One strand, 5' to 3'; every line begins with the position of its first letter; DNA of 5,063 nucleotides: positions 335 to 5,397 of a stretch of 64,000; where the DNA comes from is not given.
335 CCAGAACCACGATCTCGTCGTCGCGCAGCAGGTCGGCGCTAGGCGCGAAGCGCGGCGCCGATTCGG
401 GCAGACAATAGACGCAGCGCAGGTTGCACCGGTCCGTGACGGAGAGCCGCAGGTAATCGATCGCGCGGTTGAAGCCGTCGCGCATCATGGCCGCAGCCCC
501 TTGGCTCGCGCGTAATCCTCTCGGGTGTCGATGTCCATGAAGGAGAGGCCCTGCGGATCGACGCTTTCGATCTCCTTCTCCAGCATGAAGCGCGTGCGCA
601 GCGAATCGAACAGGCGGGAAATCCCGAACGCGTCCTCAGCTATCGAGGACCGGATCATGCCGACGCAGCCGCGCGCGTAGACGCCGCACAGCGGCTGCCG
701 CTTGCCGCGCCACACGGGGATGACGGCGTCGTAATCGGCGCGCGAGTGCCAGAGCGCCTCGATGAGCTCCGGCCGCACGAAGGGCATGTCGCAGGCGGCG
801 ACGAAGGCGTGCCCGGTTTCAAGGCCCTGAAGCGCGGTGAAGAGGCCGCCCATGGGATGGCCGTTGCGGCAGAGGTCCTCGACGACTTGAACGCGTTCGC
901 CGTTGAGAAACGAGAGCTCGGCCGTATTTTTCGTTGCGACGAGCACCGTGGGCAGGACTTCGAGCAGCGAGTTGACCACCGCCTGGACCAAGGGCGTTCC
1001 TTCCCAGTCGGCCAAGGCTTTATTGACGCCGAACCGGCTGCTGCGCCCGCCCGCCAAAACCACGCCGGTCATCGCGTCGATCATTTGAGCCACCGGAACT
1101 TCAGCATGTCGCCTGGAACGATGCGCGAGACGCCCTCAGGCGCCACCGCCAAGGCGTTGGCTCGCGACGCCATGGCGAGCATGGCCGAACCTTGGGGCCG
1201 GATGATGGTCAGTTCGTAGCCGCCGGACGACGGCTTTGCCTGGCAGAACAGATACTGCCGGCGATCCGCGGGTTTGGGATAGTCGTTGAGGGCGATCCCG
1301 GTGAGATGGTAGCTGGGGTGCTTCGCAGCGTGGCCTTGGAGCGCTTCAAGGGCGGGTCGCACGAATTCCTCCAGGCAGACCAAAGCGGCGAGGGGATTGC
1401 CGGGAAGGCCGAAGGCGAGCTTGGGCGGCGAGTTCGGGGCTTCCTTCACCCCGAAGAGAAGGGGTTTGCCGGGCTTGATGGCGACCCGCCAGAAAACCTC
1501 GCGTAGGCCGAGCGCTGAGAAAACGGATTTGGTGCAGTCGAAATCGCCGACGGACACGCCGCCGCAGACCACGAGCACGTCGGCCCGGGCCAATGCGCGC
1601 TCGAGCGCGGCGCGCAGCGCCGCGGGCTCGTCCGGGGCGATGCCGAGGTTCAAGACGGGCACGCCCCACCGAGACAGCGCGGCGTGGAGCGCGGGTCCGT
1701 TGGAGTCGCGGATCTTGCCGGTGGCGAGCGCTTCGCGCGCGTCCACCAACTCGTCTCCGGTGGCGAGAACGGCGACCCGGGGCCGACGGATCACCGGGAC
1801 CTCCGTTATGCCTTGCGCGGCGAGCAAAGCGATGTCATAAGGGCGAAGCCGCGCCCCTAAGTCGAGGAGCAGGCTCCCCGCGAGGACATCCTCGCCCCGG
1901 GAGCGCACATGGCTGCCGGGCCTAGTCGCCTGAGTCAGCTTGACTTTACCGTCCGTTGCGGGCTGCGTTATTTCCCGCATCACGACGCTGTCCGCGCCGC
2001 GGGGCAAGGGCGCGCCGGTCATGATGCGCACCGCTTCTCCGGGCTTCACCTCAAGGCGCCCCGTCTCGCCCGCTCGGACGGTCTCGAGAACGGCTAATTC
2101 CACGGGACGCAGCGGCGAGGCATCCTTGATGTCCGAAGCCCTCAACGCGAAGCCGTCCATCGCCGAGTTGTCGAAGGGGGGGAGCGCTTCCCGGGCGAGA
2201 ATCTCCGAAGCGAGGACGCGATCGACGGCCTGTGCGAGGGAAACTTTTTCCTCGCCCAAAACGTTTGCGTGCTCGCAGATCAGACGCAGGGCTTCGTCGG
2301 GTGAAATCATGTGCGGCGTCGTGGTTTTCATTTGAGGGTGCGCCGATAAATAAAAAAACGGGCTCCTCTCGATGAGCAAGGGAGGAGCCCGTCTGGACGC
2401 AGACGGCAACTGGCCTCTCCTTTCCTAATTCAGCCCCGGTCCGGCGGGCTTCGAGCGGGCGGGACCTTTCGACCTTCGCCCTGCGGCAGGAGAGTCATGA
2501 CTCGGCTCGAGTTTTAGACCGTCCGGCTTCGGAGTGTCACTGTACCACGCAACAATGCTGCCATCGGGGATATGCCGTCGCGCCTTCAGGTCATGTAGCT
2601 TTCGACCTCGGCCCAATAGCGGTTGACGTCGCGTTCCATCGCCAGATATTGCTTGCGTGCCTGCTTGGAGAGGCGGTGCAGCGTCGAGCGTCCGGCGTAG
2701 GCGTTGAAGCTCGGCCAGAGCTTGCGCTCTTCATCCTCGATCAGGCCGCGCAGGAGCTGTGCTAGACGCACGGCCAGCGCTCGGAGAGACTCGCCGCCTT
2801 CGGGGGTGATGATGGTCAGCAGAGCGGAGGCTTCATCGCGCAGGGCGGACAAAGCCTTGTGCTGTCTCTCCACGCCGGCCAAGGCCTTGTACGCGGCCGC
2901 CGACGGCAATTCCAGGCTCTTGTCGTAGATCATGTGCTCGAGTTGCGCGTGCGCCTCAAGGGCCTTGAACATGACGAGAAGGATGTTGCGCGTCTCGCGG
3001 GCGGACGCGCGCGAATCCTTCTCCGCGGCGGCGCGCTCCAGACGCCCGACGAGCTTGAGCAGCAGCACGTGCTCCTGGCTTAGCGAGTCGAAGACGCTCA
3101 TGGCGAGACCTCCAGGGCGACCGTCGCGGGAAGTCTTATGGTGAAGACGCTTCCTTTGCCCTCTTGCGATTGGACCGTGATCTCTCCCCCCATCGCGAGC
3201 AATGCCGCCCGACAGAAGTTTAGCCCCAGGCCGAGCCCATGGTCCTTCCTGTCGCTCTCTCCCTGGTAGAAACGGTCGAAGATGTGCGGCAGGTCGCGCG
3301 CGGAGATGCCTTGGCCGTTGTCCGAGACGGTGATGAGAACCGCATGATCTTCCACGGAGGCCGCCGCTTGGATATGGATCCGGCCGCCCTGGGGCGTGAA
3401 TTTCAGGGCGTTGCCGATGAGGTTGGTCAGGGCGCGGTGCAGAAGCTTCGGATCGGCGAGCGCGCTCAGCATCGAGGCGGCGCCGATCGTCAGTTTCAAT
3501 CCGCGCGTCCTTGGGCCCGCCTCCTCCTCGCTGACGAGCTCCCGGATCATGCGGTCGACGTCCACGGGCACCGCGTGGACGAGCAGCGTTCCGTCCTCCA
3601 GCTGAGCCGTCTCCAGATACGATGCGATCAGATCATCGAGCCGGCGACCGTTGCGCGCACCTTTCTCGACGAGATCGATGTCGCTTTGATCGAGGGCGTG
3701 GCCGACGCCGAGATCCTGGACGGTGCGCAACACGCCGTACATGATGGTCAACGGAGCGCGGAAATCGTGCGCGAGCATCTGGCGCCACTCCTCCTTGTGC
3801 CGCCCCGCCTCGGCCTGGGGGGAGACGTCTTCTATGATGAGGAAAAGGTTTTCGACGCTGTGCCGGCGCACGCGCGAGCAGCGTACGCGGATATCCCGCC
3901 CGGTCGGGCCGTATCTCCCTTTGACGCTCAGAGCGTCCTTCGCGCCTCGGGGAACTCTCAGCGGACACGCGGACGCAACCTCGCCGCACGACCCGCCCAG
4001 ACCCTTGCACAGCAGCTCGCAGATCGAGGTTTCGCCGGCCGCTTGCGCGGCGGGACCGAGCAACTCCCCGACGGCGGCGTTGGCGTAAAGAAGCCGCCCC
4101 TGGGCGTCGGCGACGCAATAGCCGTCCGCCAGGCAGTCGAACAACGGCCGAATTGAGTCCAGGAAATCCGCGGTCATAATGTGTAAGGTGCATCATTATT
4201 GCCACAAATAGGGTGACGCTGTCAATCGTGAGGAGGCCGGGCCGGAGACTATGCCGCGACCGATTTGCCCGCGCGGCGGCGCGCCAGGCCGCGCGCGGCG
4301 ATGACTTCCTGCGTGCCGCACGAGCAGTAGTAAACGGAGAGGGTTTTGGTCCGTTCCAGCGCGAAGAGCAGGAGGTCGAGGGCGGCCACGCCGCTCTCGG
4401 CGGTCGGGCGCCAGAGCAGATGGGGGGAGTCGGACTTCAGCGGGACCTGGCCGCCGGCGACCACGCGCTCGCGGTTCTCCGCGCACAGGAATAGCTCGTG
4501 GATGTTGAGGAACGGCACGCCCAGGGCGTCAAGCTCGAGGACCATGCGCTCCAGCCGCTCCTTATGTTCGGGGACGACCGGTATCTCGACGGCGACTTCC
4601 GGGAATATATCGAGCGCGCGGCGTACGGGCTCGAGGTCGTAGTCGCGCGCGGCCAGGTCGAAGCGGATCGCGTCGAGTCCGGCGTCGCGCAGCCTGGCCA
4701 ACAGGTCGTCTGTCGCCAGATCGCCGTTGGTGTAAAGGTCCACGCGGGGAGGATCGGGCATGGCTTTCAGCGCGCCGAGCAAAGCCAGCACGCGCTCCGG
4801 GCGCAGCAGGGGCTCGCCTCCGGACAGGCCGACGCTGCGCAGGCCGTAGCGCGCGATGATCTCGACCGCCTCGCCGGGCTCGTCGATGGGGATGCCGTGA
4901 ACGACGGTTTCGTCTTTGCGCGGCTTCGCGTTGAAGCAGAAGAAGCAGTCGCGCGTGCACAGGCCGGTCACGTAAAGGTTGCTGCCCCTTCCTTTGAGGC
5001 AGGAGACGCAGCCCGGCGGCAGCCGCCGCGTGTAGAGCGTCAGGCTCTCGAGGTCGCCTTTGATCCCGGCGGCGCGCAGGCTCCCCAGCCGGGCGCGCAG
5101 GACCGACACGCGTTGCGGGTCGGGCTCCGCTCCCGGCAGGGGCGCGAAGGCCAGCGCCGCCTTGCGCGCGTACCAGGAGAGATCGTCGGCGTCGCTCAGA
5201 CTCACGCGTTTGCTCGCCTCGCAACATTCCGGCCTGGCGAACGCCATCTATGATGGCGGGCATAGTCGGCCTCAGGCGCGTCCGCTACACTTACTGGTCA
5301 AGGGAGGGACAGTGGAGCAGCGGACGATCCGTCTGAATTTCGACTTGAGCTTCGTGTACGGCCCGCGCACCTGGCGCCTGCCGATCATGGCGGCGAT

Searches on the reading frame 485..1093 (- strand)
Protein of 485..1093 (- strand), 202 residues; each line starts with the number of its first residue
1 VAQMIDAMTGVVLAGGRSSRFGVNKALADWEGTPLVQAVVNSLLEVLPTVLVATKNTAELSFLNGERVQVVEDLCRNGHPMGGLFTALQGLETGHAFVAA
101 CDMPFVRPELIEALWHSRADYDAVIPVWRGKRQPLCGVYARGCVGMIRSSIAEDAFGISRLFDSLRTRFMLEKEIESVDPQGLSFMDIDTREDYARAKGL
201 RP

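Call 8: search_protein_families(library=pfam, proteins=[window:485-1093:-], max_evalue=0.001)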
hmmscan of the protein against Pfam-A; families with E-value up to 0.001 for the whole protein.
window:485-1093:- (202 aa): 1 family
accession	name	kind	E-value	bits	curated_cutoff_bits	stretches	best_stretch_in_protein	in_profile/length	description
PF12804.13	NTP_transf_3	-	3.7e-37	128.4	27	1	10-163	1-155/160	MobA-like NTP transferase domain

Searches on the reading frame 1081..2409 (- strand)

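Call 8: search_protein_families(library=pfam, proteins=[window:1081-2409:-], max_evalue=0.001)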
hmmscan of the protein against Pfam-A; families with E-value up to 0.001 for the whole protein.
window:1081-2409:- (442 aa): 3 families
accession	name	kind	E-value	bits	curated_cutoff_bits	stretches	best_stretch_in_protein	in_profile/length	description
PF03453.22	MoeA_N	-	1.2e-47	162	30.8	1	35-200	1-160/160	MoeA N-terminal region (domain I and II)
PF00994.29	MoCF_biosynth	-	7.4e-35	120.2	26.6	1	213-355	1-143/144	Probable molybdopterin binding domain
PF03454.20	MoeA_C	-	3.3e-10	40.5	22.1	1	372-434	3-65/72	MoeA C-terminal region (domain IV)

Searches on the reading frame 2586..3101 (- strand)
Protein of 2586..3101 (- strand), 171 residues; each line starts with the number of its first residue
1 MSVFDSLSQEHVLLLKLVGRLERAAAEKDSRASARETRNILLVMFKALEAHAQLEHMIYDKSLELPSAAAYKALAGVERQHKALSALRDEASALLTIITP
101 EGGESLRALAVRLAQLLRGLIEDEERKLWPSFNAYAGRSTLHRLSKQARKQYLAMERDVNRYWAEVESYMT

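Call 8: search_protein_families(library=pfam, proteins=[window:2586-3101:-], max_evalue=0.001)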
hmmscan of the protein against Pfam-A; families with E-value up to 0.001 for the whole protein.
window:2586-3101:- (171 aa): 1 family
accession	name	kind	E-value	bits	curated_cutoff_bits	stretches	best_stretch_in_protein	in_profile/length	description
PF01814.28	Hemerythrin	-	1.6e-09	38.8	25.3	1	5-130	4-125/127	Hemerythrin HHE cation binding domain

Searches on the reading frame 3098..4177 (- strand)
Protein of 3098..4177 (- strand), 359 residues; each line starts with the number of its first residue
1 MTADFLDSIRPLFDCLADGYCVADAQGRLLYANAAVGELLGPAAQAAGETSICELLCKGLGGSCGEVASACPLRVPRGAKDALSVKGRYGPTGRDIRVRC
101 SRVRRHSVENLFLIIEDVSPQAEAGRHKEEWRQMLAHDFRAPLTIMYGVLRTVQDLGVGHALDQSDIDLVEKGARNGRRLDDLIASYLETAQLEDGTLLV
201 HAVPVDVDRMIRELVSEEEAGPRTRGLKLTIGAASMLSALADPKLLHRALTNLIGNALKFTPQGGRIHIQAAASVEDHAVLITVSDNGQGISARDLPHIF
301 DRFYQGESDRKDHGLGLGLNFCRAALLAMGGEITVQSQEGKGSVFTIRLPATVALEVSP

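Call 8: search_protein_families(library=pfam, proteins=[window:3098-4177:-], max_evalue=0.001)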
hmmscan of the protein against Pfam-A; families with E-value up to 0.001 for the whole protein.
window:3098-4177:- (359 aa): 5 families
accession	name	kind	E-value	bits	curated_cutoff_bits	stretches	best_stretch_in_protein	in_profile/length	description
PF02518.31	HATPase_c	-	2.2e-31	109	26.4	1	242-352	2-110/111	Histidine kinase-, DNA gyrase B-, and HSP90-like ATPase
PF00512.31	HisKA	-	1.4e-06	28.7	26.9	1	133-196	7-66/66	His Kinase A (phospho-acceptor) domain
PF13188.13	PAS_8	-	1.8e-05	24.9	21.8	1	10-42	4-37/65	PAS domain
PF13589.12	HATPase_c_3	-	0.00035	21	25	1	247-339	4-94/137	Histidine kinase-, DNA gyrase B-, and HSP90-like ATPase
PF00989.32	PAS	-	0.00053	20.4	22.6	0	14-46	8-40/113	PAS fold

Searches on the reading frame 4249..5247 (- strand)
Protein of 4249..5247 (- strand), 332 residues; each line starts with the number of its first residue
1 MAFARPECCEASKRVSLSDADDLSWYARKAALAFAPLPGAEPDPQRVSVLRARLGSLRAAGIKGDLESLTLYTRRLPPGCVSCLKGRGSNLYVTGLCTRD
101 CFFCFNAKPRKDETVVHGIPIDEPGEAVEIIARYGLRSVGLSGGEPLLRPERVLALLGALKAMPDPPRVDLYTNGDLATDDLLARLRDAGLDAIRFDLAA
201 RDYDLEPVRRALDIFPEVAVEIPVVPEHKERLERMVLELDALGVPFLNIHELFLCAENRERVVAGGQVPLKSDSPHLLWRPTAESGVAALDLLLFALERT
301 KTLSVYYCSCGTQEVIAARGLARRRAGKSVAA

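Call 5: search_protein_families(library=ncbifam, proteins=[window:4249-5247:-], max_evalue=0.01)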
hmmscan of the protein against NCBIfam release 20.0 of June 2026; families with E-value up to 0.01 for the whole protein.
window:4249-5247:- (332 aa): 22 families
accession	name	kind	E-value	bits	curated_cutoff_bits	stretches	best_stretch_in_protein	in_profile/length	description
TIGR02668.1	moaA_archaeal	equivalog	1.4e-10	40.7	325.25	1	91-202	14-120/303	GTP 3',8-cyclase MoaA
TIGR02666.1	moaA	equivalog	6.4e-10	38.5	284.05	1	93-196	16-120/336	GTP 3',8-cyclase MoaA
NF001199.0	PRK00164.2-1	equivalog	1.2e-09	37.7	231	1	91-200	16-120/308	GTP 3',8-cyclase MoaA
TIGR03977.1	rSAM_pair_HxsC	equivalog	1.7e-08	33.7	267.9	1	89-183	27-116/292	His-Xaa-Ser system radical SAM maturase HxsC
TIGR04347.1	pseudo_SAM_Halo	equivalog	6.4e-07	29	525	1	93-194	44-140/390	TIGR04347 family pseudo-SAM/SPASM protein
NF038283.1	viperin_w_prok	equivalog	2.5e-06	26.8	180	1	90-187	5-104/281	viperin family antiviral radical SAM protein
TIGR04546.1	rSAM_ahbC_deAc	equivalog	2.3e-05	23.4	650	1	93-198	45-145/390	12,18-didecarboxysiroheme deacetylase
TIGR04055.1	rSAM_NirJ2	equivalog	3.3e-05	23.6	500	1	94-202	7-109/326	putative heme d1 biosynthesis radical SAM protein NirJ2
TIGR04545.1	rSAM_ahbD_hemeb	equivalog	5.7e-05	22.7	500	1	93-197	6-105/339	heme b synthase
TIGR04251.1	SCM_rSAM_ScmF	equivalog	8.5e-05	22.1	400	1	91-204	8-119/353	SynChlorMet cassette radical SAM/SPASM protein ScmF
NF045646.2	rSAM_Se_TrsS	equivalog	0.00017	20.2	490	1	91-196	90-193/441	radical SAM (seleno)protein TrsS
TIGR04311.1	rSAM_Geo_metal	subfamily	0.00024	20.3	400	1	93-207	9-121/423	radical SAM/SPASM family putative metalloenzyme maturase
TIGR04303.1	GeoRSP_rSAM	equivalog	0.00044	19.9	400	1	102-194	17-104/325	GeoRSP system radical SAM/SPASM protein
NF045702.1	rSAM_GDGT_ether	equivalog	0.00075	18.2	450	1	89-196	88-196/486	tetraether lipid synthase Tes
TIGR02495.1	NrdG2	equivalog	0.0016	17.8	131.15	1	91-201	21-124/193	anaerobic ribonucleoside-triphosphate reductase activating protein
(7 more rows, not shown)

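Call 8: search_protein_families(library=pfam, proteins=[window:4249-5247:-], max_evalue=0.001)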
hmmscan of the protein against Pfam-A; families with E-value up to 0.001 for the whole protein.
window:4249-5247:- (332 aa): 2 families
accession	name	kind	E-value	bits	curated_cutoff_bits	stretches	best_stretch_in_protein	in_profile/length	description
PF04055.27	Radical_SAM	-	4.5e-16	59.9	29.5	1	92-210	2-118/166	Radical SAM superfamily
PF13353.11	Fer4_12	-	0.00025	21.8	22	1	89-162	8-79/137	4Fe-4S single cluster domain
